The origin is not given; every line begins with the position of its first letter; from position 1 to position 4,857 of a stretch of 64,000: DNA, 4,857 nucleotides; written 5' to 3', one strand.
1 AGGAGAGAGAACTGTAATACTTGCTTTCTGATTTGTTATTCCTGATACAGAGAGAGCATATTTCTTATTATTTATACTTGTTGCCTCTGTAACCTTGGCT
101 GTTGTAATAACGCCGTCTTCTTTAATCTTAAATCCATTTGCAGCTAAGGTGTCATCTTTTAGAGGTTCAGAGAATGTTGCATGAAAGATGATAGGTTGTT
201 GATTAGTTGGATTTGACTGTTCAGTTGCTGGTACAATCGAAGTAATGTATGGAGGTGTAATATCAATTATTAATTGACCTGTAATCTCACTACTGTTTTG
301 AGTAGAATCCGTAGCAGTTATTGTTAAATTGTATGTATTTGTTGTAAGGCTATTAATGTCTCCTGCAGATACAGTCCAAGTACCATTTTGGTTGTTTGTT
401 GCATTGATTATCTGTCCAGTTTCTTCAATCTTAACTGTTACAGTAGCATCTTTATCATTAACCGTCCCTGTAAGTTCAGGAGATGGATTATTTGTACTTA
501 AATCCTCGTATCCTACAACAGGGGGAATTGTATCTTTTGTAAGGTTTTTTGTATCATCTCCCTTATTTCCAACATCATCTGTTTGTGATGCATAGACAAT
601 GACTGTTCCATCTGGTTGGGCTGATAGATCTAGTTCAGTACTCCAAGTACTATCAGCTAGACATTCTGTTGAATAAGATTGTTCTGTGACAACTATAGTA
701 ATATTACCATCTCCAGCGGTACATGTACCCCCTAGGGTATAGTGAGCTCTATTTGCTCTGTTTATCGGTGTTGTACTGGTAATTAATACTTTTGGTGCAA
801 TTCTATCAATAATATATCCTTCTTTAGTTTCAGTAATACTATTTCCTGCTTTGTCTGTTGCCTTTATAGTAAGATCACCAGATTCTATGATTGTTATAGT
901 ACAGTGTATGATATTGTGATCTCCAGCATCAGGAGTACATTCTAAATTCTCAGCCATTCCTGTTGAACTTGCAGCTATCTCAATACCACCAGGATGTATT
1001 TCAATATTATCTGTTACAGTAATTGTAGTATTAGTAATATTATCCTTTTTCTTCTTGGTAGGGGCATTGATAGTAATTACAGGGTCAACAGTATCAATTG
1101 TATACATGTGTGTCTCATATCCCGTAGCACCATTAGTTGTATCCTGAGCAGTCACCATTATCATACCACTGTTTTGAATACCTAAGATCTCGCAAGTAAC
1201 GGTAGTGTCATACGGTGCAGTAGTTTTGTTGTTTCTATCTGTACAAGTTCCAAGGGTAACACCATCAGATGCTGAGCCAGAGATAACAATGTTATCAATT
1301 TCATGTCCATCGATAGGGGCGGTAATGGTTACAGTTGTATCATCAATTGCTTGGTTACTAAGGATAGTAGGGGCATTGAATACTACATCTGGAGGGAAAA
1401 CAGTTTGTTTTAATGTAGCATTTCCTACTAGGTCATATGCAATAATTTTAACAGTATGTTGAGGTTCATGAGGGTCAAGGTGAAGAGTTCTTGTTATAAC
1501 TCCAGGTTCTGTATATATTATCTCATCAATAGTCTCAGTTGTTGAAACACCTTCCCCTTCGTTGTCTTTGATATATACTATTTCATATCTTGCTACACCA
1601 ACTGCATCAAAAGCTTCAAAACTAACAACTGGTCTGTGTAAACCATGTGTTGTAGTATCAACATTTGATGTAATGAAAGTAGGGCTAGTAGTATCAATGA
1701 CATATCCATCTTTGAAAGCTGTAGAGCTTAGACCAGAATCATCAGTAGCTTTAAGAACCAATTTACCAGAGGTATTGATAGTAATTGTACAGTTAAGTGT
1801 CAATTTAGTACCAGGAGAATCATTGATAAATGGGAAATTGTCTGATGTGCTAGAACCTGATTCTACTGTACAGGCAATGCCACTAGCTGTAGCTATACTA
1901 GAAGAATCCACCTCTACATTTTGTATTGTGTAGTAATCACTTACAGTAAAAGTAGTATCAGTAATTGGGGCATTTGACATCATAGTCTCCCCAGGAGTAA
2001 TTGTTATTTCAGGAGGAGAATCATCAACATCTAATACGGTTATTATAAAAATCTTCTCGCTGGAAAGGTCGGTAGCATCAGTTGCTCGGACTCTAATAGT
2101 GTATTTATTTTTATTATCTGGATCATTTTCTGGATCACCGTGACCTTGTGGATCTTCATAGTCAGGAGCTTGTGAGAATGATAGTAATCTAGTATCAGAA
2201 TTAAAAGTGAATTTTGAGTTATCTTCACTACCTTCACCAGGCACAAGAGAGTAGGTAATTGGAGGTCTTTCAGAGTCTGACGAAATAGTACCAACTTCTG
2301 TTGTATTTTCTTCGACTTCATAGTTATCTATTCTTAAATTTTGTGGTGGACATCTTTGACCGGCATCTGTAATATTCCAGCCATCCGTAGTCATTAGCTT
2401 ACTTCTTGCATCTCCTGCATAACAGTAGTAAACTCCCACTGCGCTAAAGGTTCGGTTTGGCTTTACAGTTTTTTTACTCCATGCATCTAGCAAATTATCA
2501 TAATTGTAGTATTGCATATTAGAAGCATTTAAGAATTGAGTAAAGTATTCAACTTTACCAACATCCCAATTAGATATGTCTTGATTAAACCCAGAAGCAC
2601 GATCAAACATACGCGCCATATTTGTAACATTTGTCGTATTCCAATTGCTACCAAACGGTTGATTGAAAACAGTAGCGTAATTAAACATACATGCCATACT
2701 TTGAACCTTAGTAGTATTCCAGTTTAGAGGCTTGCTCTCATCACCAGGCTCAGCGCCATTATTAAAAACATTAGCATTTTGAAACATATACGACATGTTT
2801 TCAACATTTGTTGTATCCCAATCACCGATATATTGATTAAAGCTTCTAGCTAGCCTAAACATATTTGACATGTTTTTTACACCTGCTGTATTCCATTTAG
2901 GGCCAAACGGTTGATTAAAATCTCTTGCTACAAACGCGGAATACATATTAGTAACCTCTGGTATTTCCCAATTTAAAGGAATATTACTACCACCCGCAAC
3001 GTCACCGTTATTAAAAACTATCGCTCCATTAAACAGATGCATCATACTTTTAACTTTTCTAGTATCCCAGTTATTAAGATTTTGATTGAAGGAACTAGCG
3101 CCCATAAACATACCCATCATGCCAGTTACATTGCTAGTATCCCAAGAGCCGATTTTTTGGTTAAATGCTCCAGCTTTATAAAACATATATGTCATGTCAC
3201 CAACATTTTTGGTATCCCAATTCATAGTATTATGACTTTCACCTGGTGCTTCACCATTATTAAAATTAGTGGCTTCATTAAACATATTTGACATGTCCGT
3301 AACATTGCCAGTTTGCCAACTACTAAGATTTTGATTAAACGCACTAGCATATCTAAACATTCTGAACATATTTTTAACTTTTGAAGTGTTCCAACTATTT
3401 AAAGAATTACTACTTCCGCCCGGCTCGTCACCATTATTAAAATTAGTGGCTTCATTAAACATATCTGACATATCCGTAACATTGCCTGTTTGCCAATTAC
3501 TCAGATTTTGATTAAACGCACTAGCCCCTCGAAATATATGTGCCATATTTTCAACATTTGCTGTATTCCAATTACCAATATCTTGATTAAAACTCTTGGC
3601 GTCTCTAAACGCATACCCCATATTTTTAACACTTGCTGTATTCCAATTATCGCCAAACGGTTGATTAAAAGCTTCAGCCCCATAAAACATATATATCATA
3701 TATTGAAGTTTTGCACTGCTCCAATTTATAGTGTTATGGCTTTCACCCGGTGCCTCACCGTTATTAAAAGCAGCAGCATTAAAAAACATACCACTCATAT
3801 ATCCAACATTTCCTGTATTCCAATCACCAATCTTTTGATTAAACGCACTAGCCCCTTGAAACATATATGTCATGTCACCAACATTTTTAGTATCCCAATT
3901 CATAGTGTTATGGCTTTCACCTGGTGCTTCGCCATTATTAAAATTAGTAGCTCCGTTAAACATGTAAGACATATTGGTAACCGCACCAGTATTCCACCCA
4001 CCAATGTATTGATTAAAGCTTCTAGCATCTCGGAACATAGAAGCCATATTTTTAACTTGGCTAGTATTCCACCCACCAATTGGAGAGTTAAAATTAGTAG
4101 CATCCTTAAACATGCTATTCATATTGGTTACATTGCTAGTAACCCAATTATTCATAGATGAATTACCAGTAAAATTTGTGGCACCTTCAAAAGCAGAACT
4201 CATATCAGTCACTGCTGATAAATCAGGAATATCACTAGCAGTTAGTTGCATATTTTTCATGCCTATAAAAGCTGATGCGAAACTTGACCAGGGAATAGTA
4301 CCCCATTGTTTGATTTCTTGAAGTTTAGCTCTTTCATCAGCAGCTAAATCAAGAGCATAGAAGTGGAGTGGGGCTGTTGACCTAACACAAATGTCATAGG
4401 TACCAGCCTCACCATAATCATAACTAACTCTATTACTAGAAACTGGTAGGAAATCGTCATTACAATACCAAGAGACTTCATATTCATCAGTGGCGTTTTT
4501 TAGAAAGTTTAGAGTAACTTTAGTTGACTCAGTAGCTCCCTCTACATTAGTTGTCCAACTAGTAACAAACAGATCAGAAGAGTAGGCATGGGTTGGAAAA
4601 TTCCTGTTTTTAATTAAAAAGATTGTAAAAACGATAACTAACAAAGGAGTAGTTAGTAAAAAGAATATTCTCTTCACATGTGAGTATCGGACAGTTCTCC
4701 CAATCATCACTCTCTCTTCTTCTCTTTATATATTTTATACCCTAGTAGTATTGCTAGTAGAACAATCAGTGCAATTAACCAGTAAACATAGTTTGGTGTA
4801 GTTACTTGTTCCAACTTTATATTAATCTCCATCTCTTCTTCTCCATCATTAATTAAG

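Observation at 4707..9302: Giant DUF285 adhesin interrupted by a single in-frame TAA while its tandem paralogue is intact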

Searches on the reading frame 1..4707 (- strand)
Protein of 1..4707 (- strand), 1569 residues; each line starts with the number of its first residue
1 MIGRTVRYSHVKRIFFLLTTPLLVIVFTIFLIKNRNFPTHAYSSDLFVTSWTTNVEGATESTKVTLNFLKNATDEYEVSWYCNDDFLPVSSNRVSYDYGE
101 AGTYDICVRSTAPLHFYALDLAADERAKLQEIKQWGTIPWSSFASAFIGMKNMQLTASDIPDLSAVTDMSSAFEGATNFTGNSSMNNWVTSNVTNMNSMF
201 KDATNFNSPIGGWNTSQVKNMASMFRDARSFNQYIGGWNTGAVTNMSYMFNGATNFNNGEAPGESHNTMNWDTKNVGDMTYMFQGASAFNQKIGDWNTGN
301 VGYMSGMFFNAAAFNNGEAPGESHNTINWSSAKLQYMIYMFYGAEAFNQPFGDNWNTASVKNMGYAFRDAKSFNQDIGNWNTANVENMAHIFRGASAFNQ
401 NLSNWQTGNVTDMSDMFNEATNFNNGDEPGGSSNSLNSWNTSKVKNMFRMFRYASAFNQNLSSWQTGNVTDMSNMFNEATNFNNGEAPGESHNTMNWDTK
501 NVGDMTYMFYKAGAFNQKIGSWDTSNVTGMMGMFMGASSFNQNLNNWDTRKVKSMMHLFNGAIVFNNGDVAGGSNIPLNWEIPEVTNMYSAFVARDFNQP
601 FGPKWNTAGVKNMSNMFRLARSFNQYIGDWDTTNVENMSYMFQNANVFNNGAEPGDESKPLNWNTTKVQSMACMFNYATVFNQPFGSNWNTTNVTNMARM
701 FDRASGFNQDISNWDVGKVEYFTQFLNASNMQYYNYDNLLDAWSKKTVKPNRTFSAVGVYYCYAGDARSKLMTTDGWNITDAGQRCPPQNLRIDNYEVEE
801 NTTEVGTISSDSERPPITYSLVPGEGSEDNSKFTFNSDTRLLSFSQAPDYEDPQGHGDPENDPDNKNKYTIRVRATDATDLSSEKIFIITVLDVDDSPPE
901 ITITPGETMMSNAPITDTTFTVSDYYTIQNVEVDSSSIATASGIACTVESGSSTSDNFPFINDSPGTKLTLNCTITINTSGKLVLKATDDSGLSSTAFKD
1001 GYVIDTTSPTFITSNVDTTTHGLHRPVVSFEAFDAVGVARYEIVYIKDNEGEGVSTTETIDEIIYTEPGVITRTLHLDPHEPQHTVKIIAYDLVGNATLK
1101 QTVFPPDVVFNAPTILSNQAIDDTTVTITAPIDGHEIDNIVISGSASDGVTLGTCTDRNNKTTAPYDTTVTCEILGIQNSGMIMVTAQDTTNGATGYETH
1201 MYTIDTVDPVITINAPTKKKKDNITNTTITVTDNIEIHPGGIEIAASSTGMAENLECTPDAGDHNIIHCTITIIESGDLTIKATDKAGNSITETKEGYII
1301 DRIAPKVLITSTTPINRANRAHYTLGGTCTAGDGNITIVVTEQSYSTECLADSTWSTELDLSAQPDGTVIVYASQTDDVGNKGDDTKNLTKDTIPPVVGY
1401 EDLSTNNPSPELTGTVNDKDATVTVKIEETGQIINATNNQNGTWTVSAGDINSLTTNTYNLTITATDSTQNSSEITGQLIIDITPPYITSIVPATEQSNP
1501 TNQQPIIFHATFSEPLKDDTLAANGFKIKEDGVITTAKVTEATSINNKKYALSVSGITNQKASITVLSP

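Call 8: search_protein_families(library=pfam, proteins=[window:1-4707:-], max_evalue=0.01)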
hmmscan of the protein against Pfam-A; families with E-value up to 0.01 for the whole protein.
window:1-4707:- (1569 aa): 4 families
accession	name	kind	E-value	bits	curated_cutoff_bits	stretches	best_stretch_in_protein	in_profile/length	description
PF03382.20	DUF285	-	5.3e-157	513.9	25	7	142-258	2-115/120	Mycoplasma protein of unknown function, DUF285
PF19077.6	Big_13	-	4.7e-09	37.1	27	1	1402-1482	21-101/102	Bacterial Ig-like domain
PF00028.23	Cadherin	-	0.0014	19.4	28.8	0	804-891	17-92/93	Cadherin domain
PF17936.7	Big_6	-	0.0019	18.8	27.6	1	1409-1475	14-76/83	Bacterial Ig domain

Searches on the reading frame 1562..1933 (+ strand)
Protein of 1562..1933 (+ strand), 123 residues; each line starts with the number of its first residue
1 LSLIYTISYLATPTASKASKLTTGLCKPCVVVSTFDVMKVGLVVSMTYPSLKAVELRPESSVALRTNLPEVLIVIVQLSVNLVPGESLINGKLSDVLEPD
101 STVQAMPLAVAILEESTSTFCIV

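Call 49: search_protein_families(library=pfam, proteins=[window:1562-1933:+], max_evalue=0.01)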
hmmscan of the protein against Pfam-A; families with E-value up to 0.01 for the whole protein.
window:1562-1933:+ (123 aa): 0 families
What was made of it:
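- On BspA-like / DUF285 (PARCEL) surface protein: Antisense ORFs 3490..4161, 8650..8967 and 1562..1933 give no DUF285 match (call 49).
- Tried and rejected: No DUF285 match on antisense ORFs (call 49).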

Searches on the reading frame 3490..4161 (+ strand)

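Call 49: search_protein_families(library=pfam, proteins=[window:3490-4161:+], max_evalue=0.01)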
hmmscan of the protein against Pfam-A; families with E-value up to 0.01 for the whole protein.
window:3490-4161:+ (223 aa): 1 family
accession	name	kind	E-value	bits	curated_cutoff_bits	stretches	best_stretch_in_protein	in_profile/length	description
PF14545.12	DBB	-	0.0027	18.1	22.2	0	3-26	90-113/139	Dof, BCAP, and BANK (DBB) motif,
